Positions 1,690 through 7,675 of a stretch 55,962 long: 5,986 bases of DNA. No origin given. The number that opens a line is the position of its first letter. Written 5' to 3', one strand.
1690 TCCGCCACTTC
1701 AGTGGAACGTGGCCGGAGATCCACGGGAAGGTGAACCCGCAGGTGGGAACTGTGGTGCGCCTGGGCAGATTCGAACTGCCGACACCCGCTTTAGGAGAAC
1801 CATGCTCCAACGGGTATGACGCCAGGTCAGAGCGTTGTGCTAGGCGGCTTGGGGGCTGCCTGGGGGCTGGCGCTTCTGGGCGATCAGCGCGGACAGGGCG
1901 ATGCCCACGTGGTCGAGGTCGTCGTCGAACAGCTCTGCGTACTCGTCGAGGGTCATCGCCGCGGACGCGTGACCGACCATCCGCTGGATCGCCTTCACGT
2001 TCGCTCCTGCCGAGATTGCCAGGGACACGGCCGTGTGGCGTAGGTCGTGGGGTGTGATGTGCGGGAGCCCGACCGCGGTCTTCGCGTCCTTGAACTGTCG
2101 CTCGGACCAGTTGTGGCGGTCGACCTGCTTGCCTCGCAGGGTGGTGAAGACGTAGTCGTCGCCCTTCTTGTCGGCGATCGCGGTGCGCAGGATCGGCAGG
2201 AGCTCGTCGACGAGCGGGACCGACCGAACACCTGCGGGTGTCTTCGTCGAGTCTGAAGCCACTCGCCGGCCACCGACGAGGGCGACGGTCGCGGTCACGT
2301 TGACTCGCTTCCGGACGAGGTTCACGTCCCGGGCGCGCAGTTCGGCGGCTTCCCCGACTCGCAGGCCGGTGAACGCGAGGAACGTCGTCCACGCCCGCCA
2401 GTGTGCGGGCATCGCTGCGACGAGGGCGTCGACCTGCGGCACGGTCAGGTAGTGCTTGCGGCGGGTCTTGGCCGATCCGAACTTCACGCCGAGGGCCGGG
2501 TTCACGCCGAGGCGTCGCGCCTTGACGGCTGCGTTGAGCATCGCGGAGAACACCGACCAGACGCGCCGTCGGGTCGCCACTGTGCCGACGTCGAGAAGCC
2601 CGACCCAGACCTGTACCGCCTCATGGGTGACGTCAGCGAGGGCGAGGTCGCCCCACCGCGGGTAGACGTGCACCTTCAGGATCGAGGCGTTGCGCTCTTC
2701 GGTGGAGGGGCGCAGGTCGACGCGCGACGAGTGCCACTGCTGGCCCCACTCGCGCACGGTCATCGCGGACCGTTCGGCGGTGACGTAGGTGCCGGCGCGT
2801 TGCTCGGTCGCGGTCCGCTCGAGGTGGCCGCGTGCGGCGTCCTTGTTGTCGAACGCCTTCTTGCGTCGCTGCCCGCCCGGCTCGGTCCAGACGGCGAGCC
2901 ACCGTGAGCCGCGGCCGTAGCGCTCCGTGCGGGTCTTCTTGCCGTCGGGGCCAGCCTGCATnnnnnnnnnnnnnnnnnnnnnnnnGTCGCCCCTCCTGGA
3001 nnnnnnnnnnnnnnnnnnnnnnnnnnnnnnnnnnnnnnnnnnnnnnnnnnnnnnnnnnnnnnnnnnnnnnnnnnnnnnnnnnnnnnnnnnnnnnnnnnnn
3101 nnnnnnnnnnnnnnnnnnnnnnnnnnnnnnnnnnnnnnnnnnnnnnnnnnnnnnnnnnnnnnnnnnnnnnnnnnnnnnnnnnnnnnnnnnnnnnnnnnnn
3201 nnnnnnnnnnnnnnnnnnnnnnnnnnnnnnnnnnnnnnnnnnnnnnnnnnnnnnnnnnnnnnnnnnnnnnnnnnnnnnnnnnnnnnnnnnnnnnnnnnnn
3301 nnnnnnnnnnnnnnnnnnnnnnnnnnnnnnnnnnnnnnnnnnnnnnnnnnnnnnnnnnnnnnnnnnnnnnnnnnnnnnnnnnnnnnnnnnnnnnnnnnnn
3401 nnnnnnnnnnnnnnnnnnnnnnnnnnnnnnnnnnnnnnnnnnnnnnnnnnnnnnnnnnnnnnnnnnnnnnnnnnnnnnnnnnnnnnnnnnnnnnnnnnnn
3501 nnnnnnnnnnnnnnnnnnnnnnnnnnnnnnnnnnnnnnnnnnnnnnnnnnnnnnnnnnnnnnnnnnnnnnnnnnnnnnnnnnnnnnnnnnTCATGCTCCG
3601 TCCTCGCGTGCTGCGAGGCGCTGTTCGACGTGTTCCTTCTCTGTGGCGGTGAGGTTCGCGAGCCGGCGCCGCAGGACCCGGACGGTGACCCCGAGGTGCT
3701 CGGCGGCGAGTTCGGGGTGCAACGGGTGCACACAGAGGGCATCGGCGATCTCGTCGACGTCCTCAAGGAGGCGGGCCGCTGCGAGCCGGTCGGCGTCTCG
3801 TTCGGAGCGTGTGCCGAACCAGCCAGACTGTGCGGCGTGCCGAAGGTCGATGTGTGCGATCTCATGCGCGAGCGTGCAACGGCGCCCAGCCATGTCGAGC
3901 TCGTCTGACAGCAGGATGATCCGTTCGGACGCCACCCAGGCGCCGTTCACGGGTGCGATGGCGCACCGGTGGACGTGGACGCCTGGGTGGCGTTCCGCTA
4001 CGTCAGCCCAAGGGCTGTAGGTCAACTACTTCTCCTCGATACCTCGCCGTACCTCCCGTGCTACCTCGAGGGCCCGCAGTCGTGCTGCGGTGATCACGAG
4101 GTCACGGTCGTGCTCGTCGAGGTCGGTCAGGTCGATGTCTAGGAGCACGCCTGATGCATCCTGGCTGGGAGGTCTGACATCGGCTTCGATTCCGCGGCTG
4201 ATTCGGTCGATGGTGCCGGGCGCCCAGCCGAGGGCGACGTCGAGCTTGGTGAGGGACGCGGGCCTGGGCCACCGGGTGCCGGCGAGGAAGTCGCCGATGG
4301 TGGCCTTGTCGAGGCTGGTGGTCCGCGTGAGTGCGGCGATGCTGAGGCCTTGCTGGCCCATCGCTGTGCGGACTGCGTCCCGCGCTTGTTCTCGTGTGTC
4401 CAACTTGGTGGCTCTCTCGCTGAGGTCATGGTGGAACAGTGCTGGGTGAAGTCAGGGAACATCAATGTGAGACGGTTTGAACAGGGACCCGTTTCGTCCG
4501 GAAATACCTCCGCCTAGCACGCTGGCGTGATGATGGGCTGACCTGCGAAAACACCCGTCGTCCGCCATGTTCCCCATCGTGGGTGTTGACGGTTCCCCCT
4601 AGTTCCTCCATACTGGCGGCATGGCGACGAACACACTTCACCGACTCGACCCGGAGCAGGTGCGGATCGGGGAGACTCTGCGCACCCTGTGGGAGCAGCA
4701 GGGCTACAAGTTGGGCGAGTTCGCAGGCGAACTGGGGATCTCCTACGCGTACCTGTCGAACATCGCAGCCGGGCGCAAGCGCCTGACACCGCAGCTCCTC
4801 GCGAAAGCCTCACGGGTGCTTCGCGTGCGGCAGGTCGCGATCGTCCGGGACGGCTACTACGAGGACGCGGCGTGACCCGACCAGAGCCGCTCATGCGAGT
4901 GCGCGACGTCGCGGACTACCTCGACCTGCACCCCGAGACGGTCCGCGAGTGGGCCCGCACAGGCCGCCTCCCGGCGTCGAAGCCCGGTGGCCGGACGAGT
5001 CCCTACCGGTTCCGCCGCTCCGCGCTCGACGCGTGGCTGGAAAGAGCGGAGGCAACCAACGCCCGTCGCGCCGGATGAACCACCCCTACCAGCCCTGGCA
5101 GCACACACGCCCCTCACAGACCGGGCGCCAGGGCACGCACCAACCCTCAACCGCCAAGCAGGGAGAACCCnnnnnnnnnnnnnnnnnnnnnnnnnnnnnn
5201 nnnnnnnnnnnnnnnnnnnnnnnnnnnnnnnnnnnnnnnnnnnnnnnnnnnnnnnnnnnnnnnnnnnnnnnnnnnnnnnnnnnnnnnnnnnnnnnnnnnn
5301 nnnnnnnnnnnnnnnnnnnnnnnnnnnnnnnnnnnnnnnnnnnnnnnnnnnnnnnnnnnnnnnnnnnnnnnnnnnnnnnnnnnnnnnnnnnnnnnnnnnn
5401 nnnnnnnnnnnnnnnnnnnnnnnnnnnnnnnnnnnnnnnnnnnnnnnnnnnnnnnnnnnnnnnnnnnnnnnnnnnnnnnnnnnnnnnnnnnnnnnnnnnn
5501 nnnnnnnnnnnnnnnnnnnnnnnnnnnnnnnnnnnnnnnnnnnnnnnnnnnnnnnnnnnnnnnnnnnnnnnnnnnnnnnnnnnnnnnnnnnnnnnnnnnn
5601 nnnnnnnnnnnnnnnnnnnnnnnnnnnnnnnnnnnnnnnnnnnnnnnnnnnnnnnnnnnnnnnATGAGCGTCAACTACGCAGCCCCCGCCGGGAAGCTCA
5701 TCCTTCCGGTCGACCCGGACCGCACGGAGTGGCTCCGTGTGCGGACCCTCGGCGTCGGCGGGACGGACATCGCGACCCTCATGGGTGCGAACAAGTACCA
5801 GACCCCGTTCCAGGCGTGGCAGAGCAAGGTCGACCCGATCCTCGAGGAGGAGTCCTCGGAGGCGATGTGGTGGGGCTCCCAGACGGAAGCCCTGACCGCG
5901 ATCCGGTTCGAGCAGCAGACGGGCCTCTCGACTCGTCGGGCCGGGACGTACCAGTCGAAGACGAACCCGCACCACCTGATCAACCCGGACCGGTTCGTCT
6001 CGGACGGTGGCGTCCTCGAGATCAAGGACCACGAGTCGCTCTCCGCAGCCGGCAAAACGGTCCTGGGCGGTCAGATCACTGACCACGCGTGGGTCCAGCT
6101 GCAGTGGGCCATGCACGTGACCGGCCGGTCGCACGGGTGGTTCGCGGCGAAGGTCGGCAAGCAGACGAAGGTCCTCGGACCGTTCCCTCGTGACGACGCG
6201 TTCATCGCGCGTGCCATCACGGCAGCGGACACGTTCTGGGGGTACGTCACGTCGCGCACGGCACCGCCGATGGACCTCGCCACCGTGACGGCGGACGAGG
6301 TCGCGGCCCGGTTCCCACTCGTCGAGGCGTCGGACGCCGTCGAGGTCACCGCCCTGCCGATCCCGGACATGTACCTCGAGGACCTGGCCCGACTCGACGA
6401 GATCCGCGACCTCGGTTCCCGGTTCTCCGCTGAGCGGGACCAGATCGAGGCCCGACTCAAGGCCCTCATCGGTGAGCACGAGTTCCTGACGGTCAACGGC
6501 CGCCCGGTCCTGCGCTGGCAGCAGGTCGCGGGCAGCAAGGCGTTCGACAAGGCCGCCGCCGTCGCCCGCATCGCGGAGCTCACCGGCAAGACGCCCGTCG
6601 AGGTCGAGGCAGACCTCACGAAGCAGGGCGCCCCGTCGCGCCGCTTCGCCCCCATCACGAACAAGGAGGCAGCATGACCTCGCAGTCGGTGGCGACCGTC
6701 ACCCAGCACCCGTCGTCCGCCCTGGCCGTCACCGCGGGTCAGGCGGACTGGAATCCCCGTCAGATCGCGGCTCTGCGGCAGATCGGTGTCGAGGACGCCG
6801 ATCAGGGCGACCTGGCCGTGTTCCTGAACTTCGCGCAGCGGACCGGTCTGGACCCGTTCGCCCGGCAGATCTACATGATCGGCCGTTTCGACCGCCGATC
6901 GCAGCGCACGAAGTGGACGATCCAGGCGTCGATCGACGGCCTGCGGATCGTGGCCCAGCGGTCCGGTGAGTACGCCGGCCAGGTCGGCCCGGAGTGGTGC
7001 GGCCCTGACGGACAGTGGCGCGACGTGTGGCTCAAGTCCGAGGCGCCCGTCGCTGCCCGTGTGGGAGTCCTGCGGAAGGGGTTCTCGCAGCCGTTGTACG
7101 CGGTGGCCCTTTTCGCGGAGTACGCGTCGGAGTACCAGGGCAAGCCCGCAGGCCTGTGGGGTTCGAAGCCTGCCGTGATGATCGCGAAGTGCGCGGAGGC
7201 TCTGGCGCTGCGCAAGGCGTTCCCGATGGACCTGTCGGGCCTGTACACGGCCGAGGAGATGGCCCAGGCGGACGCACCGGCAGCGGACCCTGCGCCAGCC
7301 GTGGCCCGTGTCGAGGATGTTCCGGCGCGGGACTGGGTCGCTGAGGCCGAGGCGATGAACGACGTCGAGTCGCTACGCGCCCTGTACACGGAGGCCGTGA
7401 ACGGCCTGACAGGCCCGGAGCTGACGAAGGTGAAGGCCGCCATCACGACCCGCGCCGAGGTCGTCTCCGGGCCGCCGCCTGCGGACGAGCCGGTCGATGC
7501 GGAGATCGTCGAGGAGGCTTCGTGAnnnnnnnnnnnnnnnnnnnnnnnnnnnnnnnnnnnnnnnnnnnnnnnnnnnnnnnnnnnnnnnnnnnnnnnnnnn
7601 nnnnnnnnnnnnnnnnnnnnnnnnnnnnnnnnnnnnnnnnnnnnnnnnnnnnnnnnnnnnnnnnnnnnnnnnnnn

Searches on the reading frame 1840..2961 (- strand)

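Call 16: search_protein_families(library=pfam, proteins=[window:1840-2961:-], max_evalue=0.01)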
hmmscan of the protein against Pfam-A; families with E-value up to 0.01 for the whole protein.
window:1840-2961:- (373 aa): 3 families
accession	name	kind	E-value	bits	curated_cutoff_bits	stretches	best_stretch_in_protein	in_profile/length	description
PF00589.27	Phage_integrase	-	4e-25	89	27.1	1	172-344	3-168/172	Phage integrase family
PF22022.2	Phage_int_M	-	3.9e-05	24.2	27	1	72-156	4-90/96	Phage integrase central domain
PF14659.12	Phage_int_SAM_3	-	0.0086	16.7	22.6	0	68-120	1-54/58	Phage integrase, N-terminal SAM-like domain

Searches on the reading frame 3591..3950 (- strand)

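Call 16: search_protein_families(library=pfam, proteins=[window:3591-3950:-], max_evalue=0.01)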
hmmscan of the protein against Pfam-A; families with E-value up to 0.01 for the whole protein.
window:3591-3950:- (119 aa): 1 family
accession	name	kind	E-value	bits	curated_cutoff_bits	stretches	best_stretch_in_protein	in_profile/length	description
PF06114.19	Peptidase_M78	-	3.2e-08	33.8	22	1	9-97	28-122/123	IrrE N-terminal-like domain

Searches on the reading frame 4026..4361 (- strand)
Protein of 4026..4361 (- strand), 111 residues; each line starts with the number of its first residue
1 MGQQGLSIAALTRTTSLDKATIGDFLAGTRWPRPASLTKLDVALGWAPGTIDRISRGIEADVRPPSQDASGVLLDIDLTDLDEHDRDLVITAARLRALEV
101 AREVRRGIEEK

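Call 16: search_protein_families(library=pfam, proteins=[window:4026-4361:-], max_evalue=0.01)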
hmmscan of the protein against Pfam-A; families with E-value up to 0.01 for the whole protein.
window:4026-4361:- (111 aa): 2 families
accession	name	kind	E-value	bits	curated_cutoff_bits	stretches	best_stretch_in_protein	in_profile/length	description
PF01381.28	HTH_3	-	0.0049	17.3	23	0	3-45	7-49/55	Helix-turn-helix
PF13560.12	HTH_31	-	0.0077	17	27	1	3-47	12-57/64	Helix-turn-helix domain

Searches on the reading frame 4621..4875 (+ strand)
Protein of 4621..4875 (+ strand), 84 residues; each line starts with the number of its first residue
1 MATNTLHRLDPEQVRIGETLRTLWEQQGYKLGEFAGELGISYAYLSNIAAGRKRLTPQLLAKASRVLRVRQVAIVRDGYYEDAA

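Call 16: search_protein_families(library=pfam, proteins=[window:4621-4875:+], max_evalue=0.01)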
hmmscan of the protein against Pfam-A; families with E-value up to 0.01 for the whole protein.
window:4621-4875:+ (84 aa): 2 families
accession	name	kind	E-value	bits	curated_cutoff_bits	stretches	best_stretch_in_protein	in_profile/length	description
PF01381.28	HTH_3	-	9.3e-08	32.4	23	1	22-69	3-50/55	Helix-turn-helix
PF13560.12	HTH_31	-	1.2e-07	32.4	27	1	16-70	2-57/64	Helix-turn-helix domain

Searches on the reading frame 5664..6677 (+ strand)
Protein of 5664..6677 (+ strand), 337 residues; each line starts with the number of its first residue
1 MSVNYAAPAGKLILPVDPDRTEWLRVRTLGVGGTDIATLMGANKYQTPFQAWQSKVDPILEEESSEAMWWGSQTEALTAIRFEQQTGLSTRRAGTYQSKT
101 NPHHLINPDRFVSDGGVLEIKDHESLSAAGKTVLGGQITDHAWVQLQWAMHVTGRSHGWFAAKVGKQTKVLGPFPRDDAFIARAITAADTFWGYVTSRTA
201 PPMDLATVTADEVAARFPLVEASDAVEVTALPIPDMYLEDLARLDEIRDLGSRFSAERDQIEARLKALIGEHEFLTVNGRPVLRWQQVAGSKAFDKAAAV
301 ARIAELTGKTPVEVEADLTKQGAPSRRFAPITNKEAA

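Call 16: search_protein_families(library=pfam, proteins=[window:5664-6677:+], max_evalue=0.01)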
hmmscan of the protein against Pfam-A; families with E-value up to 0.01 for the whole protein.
window:5664-6677:+ (337 aa): 1 family
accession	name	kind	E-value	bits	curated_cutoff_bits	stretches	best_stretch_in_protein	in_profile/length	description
PF09588.16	YqaJ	-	1.6e-22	80.9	22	1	22-155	1-149/150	YqaJ-like viral recombinase domain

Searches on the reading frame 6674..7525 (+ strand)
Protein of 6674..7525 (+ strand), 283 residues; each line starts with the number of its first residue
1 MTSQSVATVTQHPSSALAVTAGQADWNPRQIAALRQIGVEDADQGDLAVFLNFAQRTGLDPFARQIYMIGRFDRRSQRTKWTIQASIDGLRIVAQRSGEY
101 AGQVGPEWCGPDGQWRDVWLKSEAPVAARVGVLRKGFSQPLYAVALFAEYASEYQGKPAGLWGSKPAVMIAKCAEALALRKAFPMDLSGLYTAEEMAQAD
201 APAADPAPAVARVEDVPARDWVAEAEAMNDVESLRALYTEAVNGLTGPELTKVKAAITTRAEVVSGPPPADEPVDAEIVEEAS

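Call 16: search_protein_families(library=pfam, proteins=[window:6674-7525:+], max_evalue=0.01)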
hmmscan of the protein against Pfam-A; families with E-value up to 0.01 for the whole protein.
window:6674-7525:+ (283 aa): 1 family
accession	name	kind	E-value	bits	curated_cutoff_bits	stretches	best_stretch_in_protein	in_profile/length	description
PF03837.19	RecT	-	4.5e-28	98.6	24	1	33-200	10-191/198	RecT family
